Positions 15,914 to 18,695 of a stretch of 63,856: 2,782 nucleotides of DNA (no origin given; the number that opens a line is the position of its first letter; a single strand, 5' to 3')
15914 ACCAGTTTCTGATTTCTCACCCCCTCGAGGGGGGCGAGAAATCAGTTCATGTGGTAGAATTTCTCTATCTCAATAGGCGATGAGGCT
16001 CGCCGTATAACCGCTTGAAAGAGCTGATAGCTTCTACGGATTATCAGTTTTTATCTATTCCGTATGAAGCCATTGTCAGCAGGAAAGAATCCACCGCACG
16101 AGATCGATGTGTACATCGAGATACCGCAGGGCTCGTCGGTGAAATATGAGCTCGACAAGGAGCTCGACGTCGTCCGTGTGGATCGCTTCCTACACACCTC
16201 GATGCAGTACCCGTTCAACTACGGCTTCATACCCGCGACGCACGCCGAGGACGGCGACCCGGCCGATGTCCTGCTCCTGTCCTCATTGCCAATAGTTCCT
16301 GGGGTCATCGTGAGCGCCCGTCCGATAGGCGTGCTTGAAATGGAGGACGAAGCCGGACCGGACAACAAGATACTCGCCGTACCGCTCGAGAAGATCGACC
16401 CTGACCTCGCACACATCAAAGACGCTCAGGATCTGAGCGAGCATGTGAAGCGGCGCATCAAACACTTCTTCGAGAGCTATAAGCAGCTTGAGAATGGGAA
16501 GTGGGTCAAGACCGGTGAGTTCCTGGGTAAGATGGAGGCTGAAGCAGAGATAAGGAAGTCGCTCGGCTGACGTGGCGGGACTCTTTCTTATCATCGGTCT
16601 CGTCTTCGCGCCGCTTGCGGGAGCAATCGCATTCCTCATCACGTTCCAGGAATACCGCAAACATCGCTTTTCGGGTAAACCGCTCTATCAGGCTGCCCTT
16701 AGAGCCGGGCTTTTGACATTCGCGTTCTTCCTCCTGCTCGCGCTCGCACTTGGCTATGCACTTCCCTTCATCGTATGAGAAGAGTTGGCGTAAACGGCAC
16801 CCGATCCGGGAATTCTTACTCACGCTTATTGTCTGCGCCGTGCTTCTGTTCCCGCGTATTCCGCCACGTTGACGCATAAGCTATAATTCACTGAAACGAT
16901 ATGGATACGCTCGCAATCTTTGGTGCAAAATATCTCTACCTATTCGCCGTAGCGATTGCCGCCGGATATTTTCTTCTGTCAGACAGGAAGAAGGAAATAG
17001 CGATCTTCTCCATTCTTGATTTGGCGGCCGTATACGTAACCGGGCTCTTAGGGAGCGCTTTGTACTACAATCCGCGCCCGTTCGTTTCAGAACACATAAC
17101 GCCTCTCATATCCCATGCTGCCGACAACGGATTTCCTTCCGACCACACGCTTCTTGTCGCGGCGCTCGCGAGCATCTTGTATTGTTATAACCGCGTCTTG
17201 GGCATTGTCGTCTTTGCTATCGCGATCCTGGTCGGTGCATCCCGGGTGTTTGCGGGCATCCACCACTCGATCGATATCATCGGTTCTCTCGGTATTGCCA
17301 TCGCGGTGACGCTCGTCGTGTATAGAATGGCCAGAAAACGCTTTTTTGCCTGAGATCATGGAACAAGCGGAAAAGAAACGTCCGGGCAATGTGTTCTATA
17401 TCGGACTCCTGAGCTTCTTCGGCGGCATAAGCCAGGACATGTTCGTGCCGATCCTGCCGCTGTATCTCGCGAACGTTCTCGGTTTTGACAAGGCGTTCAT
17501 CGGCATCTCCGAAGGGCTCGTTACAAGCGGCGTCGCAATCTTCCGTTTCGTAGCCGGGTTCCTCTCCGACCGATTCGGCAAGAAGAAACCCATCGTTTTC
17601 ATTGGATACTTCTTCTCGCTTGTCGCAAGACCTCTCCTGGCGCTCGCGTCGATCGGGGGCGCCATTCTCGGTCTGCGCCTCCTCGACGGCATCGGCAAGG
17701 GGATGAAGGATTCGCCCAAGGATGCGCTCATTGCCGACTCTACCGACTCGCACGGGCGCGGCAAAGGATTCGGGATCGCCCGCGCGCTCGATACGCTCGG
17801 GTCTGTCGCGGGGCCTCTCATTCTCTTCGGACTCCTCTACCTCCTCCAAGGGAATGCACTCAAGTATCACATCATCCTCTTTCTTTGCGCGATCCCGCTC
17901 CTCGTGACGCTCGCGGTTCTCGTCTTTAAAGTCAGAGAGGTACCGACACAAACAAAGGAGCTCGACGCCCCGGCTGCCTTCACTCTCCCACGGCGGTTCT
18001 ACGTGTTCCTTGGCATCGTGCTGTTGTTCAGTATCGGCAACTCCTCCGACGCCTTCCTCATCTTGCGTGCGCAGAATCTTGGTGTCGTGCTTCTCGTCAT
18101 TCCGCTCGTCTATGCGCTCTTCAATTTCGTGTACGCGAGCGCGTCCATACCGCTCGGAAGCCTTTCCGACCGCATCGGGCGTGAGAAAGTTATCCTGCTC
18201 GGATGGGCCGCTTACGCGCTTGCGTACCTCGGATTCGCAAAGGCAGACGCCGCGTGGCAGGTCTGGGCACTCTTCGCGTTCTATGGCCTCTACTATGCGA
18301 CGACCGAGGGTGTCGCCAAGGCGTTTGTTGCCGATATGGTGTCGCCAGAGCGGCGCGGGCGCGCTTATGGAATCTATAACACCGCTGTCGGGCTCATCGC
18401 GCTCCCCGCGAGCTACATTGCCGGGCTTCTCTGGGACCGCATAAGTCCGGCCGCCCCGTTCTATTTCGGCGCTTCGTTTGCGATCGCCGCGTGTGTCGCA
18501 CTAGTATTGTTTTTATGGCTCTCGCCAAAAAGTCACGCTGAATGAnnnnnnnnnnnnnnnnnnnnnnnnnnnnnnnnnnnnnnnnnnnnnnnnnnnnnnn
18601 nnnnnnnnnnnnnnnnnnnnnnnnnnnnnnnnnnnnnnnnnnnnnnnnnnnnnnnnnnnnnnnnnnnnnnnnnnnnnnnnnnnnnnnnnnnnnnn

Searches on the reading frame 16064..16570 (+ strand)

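Call 74: search_protein_families(library=pfam, proteins=[window:16064-16570:+], max_evalue=0.001)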
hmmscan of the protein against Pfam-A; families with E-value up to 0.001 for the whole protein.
window:16064-16570:+ (168 aa): 1 family
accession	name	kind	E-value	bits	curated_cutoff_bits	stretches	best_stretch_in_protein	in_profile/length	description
PF00719.24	Pyrophosphatase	-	2.6e-56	190.1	23.5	1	16-166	1-148/153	Inorganic pyrophosphatase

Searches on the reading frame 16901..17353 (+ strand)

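Call 74: search_protein_families(library=pfam, proteins=[window:16901-17353:+], max_evalue=0.001)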
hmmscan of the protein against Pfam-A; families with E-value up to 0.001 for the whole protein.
window:16901-17353:+ (150 aa): 1 family
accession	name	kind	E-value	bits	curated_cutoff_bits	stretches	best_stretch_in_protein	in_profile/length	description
PF01569.27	PAP2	-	7.6e-15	55.3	27.2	1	42-147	11-128/130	PAP2 superfamily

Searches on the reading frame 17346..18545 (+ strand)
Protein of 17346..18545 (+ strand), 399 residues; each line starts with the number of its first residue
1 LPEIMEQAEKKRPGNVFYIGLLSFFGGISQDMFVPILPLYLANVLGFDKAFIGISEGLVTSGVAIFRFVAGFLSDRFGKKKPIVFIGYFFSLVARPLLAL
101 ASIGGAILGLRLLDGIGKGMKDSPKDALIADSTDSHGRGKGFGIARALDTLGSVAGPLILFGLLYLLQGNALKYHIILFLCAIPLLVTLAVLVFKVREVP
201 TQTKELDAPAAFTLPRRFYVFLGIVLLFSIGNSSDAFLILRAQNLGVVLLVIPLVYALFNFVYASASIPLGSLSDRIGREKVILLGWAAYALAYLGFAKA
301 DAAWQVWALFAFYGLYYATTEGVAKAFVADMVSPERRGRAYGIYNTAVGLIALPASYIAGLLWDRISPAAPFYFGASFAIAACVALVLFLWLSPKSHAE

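Call 3: search_protein_families(library=pfam, proteins=[window:17346-18545:+], max_evalue=0.1)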
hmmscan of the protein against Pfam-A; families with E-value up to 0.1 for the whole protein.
window:17346-18545:+ (399 aa): 4 families
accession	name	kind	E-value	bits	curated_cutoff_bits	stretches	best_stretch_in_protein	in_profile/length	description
PF07690.21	MFS_1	-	2.3e-48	165.3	33.4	2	20-228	2-215/347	Major Facilitator Superfamily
PF00083.30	Sugar_tr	-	2.9e-11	43.4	22.3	2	59-198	55-193/452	Sugar (and other) transporter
PF12832.13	MFS_1_like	-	3.3e-10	40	25.2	1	24-373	11-372/373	MFS_1 like family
PF01306.25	LacY_symp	-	0.0001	21.7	24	1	19-208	12-200/413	LacY proton/sugar symporter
